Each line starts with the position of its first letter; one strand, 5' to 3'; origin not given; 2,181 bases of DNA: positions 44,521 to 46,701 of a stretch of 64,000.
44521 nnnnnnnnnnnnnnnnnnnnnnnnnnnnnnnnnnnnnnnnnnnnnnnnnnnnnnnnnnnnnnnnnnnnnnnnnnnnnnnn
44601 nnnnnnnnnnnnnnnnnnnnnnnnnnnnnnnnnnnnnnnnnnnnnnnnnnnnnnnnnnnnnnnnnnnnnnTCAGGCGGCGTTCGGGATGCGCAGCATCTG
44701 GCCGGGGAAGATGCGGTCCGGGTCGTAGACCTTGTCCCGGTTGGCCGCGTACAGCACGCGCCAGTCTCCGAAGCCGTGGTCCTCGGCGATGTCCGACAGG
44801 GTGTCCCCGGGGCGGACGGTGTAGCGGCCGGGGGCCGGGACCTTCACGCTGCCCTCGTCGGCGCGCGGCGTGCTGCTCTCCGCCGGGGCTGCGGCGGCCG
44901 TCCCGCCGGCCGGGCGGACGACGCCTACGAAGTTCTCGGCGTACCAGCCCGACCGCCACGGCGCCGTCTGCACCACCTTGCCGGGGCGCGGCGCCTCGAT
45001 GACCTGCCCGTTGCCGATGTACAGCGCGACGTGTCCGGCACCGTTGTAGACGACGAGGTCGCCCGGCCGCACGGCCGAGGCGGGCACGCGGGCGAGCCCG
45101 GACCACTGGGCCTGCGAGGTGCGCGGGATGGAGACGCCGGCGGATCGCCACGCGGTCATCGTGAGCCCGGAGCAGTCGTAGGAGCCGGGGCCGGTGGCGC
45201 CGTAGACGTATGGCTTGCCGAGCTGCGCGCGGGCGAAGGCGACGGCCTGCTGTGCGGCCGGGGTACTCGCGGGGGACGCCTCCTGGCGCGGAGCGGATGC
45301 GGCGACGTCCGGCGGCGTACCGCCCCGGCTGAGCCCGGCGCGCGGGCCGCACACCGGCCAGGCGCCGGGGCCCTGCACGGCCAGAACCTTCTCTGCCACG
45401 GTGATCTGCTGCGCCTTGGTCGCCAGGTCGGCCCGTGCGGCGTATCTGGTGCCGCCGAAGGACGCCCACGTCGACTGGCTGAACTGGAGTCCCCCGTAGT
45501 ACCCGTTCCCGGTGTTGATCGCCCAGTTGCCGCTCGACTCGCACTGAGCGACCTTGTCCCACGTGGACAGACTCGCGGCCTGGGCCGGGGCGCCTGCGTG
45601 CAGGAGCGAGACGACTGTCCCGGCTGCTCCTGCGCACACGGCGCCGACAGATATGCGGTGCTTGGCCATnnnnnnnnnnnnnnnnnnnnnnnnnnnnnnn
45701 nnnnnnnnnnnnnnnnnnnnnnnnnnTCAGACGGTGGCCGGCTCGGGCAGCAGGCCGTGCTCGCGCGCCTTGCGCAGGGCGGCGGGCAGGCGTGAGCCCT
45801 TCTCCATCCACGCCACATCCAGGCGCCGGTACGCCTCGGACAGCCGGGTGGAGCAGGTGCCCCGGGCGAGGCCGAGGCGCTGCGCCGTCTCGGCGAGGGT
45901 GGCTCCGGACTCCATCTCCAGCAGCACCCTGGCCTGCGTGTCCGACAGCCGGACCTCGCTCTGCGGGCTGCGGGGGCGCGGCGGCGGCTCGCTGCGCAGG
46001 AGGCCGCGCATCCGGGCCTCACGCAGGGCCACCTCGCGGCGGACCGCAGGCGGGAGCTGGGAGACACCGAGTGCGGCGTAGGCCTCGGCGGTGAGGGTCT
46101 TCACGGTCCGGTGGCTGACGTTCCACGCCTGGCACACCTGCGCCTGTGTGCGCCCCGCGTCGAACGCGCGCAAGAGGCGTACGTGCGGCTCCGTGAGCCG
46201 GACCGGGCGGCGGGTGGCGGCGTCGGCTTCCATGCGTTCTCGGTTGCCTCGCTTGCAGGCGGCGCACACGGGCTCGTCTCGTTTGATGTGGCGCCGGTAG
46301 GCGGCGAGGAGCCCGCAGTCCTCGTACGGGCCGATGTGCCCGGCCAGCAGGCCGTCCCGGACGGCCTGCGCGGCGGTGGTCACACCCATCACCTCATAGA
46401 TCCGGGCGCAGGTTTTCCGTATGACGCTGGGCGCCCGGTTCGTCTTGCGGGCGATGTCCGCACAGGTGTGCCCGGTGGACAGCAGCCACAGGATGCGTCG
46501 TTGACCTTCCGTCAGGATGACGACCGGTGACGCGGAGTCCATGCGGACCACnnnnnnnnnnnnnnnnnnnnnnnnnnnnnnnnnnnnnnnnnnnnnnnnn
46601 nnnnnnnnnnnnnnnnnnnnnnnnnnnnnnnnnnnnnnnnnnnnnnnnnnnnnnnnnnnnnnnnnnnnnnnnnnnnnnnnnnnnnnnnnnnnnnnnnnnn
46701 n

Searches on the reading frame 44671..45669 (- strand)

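Call 9: search_protein_families(library=pfam, proteins=[window:44671-45669:-], max_evalue=0.001)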
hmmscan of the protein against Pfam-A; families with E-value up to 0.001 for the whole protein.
window:44671-45669:- (332 aa): 3 families
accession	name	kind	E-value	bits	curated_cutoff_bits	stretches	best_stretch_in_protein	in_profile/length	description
PF06737.19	Transglycosylas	-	2.9e-36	124.4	27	1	32-107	2-77/77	Transglycosylase-like domain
PF00877.26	NLPC_P60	-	1.6e-22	79.9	23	1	151-252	1-105/105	NlpC/P60 family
PF01476.26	LysM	-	4.3e-10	39.8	20.9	1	283-329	1-43/43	LysM domain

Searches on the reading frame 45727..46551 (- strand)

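Call 58: search_protein_families(library=pfam, proteins=[window:45727-46551:-], max_evalue=0.001)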
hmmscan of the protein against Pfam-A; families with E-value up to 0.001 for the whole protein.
window:45727-46551:- (274 aa): 9 families
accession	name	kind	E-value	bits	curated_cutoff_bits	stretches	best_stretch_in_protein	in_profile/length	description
PF00196.25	GerE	-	2e-11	43.8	23.5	0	202-246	3-47/57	Bacterial regulatory proteins, luxR family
PF13384.12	HTH_23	-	1.8e-10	40.7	24.6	0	125-155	9-38/50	Homeodomain-like domain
PF04545.22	Sigma70_r4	-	8.4e-08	32.1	24.1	0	214-244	18-48/50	Sigma-70, region 4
PF08281.18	Sigma70_r4_2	-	1.6e-07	31.3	25.7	0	202-244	11-54/54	Sigma-70, region 4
PF13518.12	HTH_28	-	8.6e-07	29.4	25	0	207-235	3-31/52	Helix-turn-helix domain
PF12840.13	HTH_20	-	1.2e-06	28.8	27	0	203-237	3-39/51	Helix-turn-helix domain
PF13412.12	HTH_24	-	1e-05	25.4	21.9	0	214-238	15-39/48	Winged helix-turn-helix DNA-binding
PF02796.21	HTH_7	-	0.00015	22.2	23.8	0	131-151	19-39/45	Helix-turn-helix domain of resolvase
PF13551.12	HTH_29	-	0.00061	20.3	28.1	0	19-48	3-33/64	Winged helix-turn helix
